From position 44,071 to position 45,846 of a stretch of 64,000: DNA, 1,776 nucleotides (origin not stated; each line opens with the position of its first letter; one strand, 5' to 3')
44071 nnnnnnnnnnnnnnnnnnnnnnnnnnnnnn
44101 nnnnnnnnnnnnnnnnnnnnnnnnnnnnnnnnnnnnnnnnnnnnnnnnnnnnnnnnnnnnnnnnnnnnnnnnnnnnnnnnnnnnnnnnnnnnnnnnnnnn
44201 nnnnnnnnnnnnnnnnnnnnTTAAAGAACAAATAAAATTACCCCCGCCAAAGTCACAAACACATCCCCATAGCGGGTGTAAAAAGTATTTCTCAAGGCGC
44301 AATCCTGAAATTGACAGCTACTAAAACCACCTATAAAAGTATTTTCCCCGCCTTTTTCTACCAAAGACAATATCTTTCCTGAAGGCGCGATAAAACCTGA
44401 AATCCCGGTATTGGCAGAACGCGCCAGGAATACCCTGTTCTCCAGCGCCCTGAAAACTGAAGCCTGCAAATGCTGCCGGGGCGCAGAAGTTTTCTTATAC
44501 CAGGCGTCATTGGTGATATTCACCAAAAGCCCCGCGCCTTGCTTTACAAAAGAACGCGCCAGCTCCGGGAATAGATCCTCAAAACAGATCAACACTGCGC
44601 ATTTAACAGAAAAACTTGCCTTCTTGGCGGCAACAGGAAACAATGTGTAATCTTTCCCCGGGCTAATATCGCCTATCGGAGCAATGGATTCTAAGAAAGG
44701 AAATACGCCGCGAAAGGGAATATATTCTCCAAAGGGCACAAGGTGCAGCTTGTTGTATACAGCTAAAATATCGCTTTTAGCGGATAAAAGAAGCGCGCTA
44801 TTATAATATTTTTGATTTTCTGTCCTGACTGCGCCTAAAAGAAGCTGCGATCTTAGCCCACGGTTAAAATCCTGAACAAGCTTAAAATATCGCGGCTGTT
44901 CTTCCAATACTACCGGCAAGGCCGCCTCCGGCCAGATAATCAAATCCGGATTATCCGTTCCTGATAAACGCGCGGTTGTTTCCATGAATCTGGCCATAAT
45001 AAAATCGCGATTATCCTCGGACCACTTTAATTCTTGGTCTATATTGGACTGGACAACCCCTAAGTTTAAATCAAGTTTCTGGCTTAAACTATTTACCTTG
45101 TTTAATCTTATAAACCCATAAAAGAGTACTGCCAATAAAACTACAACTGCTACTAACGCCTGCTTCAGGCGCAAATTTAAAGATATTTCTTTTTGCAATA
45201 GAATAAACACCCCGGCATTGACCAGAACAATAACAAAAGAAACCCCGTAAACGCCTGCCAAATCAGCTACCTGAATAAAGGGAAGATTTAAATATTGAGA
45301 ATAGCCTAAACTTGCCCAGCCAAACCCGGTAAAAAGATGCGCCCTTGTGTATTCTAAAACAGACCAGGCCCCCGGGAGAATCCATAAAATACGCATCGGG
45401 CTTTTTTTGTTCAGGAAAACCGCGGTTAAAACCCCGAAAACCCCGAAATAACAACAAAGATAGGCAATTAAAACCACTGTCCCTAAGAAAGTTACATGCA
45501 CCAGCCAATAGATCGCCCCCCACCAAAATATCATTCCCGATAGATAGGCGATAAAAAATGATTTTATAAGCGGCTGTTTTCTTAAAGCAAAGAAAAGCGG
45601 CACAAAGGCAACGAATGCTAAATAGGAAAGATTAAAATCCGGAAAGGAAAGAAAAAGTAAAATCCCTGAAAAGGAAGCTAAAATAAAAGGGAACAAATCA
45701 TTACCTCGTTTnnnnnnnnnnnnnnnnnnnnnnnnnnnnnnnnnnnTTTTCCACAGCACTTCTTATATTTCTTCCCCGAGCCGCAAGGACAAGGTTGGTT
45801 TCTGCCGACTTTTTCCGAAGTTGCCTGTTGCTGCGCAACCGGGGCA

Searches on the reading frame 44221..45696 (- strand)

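Call 11: search_protein_families(library=pfam, proteins=[window:44221-45696:-])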
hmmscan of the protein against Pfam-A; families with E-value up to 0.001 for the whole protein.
window:44221-45696:- (491 aa): 2 families
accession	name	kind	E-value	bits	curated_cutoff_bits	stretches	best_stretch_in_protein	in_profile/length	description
PF20154.4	LNT_N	-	9.1e-38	130.4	27.1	1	10-161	1-158/159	Apolipoprotein N-acyltransferase N-terminal domain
PF00795.27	CN_hydrolase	-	7.3e-28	98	23.2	1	249-455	32-243/256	Carbon-nitrogen hydrolase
